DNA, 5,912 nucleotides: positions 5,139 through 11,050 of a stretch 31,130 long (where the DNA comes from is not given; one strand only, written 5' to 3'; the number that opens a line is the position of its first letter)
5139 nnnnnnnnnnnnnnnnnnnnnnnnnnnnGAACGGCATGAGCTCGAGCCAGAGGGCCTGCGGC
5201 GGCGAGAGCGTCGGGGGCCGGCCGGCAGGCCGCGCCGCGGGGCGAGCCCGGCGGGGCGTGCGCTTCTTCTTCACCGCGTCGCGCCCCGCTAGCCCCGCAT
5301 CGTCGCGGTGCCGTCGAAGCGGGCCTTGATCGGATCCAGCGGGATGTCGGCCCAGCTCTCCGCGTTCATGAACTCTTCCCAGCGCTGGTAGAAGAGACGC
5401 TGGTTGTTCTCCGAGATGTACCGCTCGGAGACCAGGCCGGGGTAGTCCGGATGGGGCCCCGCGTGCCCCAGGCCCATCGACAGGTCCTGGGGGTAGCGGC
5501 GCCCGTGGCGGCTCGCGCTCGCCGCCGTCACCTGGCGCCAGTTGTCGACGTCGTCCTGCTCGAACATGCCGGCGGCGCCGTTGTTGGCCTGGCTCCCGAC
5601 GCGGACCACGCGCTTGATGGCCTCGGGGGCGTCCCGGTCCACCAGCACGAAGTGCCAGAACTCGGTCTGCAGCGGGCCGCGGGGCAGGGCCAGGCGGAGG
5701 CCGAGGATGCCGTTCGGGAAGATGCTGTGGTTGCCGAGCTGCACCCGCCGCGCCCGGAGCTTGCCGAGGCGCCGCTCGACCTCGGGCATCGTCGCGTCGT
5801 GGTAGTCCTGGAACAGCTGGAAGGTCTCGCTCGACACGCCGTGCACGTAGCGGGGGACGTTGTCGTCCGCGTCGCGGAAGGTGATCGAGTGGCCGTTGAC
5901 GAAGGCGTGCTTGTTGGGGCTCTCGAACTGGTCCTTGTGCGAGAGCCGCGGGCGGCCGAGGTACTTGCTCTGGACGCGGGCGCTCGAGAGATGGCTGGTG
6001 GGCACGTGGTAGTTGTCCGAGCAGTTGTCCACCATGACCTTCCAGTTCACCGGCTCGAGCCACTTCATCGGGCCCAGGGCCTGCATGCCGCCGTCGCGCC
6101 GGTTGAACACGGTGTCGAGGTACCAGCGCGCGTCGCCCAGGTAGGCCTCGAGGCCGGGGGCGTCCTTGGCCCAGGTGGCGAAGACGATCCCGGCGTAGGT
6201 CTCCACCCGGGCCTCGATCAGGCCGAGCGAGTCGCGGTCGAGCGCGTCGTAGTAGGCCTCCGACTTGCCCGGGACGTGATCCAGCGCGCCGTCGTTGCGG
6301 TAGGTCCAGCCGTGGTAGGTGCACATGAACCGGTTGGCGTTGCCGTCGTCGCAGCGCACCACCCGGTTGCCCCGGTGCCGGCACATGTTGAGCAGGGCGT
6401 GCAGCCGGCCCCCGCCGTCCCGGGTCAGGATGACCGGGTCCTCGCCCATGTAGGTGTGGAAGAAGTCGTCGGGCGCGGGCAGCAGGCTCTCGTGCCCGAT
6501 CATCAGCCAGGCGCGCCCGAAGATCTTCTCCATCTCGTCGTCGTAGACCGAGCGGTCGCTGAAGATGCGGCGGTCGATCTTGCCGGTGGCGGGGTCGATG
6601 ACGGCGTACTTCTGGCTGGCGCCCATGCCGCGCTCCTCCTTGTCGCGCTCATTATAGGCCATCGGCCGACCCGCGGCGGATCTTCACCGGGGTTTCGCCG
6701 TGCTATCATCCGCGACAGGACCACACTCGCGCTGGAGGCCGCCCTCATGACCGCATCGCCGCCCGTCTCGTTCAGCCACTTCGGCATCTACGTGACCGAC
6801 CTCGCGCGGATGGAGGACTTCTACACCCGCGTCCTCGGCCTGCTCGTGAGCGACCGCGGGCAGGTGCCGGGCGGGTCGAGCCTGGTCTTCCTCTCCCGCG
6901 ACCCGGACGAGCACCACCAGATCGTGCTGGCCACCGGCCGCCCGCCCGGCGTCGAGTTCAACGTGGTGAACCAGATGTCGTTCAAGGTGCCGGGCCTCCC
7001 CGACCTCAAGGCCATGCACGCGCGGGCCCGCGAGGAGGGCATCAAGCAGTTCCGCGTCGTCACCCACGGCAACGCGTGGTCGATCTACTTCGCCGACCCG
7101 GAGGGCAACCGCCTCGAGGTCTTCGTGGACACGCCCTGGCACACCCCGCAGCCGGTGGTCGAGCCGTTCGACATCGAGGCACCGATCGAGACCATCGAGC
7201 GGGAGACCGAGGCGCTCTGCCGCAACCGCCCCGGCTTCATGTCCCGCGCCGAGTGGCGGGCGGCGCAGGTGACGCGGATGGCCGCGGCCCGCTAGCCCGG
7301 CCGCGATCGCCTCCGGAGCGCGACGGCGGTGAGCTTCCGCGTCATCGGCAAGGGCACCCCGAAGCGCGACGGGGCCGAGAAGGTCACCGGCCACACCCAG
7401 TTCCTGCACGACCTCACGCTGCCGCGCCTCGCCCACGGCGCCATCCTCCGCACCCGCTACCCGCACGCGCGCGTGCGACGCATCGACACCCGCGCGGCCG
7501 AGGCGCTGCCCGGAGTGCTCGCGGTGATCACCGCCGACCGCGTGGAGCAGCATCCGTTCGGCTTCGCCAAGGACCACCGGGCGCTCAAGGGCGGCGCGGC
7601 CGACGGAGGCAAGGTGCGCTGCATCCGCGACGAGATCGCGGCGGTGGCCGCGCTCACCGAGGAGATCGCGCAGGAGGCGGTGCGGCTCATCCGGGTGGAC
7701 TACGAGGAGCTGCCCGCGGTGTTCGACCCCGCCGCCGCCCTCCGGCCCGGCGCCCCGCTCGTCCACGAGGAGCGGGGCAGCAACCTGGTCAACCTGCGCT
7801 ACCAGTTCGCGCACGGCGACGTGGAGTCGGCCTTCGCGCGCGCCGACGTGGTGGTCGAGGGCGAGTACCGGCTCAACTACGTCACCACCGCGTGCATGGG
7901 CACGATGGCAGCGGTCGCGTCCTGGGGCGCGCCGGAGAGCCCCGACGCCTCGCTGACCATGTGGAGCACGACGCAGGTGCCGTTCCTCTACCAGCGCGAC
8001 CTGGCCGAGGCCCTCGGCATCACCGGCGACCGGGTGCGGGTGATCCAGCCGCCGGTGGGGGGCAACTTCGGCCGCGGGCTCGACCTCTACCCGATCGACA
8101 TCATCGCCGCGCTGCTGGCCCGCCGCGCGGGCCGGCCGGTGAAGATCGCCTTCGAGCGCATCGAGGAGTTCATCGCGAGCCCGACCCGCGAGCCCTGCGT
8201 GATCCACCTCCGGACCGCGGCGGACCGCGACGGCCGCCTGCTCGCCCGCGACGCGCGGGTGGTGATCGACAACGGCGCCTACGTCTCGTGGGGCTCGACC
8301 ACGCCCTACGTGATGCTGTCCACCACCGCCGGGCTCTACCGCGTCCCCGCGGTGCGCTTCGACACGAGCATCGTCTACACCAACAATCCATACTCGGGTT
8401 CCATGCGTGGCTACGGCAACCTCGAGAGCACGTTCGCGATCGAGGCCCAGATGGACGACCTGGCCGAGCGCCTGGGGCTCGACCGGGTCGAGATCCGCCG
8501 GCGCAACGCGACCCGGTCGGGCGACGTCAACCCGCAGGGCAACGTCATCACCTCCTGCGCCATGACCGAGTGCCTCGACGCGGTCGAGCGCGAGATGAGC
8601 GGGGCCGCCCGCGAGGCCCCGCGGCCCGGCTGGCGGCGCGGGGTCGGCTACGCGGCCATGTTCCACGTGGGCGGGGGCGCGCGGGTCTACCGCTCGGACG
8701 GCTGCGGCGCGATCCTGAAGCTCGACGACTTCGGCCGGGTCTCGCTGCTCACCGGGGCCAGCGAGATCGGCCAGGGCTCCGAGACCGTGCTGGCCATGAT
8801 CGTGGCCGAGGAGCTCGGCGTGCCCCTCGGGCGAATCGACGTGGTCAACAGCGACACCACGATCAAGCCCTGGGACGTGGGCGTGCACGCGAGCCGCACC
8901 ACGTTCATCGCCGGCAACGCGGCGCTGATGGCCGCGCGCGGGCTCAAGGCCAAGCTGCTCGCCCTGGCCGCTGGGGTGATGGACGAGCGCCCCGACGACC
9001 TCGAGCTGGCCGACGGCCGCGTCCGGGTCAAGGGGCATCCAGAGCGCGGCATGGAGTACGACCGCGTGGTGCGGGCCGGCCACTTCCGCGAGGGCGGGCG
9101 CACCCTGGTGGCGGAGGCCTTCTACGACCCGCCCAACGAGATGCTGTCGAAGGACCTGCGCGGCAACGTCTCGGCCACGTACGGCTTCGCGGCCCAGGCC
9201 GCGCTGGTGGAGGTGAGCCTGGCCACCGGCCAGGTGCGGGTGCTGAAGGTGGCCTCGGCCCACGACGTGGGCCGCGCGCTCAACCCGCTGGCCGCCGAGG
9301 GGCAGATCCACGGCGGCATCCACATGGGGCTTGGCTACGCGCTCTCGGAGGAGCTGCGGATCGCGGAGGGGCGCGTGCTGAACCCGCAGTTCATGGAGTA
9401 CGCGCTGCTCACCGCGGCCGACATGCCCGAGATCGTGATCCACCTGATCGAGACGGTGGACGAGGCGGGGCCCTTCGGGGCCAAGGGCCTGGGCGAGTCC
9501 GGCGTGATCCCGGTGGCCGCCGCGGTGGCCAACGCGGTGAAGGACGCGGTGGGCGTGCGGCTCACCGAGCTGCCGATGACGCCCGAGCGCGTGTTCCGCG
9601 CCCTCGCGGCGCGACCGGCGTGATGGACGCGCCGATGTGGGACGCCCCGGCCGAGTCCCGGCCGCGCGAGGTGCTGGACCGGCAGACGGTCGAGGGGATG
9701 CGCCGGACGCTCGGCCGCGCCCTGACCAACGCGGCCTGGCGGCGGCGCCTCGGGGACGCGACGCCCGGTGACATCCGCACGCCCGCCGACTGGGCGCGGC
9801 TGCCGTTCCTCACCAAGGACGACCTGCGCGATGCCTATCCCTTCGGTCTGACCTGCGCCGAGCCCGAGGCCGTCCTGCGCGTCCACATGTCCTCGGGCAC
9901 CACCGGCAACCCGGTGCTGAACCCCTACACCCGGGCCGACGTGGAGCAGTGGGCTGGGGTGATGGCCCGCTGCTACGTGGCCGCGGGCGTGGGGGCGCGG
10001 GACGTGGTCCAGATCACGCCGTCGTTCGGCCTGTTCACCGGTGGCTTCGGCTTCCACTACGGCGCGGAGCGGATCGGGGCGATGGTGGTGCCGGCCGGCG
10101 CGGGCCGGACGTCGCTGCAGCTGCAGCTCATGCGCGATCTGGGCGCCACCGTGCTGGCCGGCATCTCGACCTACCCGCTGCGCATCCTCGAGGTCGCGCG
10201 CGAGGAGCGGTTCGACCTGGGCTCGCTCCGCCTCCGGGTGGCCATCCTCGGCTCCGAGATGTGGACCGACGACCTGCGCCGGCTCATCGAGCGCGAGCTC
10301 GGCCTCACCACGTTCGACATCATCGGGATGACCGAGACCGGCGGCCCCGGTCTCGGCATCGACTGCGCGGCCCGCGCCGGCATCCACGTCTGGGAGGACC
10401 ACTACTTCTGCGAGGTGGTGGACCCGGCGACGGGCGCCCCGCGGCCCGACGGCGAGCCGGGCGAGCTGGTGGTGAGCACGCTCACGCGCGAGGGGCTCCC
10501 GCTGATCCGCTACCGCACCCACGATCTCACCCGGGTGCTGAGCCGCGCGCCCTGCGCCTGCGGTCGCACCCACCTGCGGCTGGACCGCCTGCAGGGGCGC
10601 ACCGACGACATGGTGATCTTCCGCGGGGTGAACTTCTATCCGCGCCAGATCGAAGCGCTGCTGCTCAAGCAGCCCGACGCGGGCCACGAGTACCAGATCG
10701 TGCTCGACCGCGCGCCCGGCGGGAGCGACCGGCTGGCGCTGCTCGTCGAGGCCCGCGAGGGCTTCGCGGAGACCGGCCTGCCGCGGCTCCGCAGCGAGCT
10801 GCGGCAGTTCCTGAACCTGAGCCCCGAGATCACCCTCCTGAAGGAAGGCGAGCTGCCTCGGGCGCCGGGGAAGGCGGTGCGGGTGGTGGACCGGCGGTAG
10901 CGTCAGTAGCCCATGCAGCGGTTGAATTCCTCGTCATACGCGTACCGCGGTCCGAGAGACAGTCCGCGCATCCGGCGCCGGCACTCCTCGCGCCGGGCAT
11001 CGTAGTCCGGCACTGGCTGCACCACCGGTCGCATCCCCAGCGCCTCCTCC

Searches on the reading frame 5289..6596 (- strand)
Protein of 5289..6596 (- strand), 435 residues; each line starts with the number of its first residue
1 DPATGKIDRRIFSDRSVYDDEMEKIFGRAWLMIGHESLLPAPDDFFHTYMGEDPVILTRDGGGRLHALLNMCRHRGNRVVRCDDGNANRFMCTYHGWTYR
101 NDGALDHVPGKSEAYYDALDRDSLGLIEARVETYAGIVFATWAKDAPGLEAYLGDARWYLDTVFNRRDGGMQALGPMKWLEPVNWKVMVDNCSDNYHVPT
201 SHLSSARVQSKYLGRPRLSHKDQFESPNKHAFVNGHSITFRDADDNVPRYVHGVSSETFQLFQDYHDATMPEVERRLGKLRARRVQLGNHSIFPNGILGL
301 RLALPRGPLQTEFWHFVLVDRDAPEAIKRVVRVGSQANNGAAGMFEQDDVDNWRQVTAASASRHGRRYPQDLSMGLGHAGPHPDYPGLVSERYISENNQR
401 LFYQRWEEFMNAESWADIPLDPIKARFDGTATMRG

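Call 10: search_protein_families(library=pfam, proteins=[window:5289-6596:-], max_evalue=0.001)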
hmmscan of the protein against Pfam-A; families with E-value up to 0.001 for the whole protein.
window:5289-6596:- (435 aa): 2 families
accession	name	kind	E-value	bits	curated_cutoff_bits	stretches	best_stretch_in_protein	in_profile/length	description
PF00848.25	Ring_hydroxyl_A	-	1.5e-17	64.6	24.9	1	150-411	2-207/208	Ring hydroxylating alpha subunit (catalytic domain)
PF00355.32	Rieske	-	8.2e-17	61.3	20.3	1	30-113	2-83/88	Rieske [2Fe-2S] domain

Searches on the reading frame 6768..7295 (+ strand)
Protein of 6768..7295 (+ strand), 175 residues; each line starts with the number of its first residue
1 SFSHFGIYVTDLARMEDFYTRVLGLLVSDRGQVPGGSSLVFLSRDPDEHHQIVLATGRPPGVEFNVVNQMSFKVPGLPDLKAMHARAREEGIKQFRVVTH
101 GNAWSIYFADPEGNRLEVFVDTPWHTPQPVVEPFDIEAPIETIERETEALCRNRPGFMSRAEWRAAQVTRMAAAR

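Call 10: search_protein_families(library=pfam, proteins=[window:6768-7295:+], max_evalue=0.001)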
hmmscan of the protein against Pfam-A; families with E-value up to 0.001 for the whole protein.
window:6768-7295:+ (175 aa): 3 families
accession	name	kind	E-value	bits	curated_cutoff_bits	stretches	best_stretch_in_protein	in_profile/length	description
PF00903.31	Glyoxalase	-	5.7e-14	53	20.6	1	2-118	2-121/121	Glyoxalase/Bleomycin resistance protein/Dioxygenase superfamily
PF18029.7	Glyoxalase_6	-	1e-06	29.8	23.6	1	9-119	6-106/106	Glyoxalase-like domain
PF13669.12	Glyoxalase_4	-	8.1e-05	23.3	27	1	4-108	2-109/109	Glyoxalase/Bleomycin resistance protein/Dioxygenase superfamily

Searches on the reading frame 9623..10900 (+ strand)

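Call 10: search_protein_families(library=pfam, proteins=[window:9803-10900:+], max_evalue=0.001)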
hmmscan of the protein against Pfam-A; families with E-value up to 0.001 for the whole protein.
window:9803-10900:+ (365 aa): 2 families
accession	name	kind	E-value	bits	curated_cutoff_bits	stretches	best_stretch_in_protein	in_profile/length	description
PF14535.12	AMP-binding_C_2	-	2.3e-19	69.9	25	1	275-365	1-96/96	AMP-binding enzyme C-terminal domain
PF00501.34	AMP-binding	-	1.2e-15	57.7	29.9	1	19-225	159-375/384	AMP-binding enzyme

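Call 63: search_protein_families(library=pfam, proteins=[window:9623-10900:+], max_evalue=0.001)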
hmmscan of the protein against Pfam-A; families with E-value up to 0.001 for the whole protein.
window:9623-10900:+ (425 aa): 2 families
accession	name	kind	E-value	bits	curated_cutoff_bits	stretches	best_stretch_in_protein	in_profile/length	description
PF14535.12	AMP-binding_C_2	-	3e-19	69.5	25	1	335-425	1-96/96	AMP-binding enzyme C-terminal domain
PF00501.34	AMP-binding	-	1.1e-15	57.7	29.9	1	78-285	158-375/384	AMP-binding enzyme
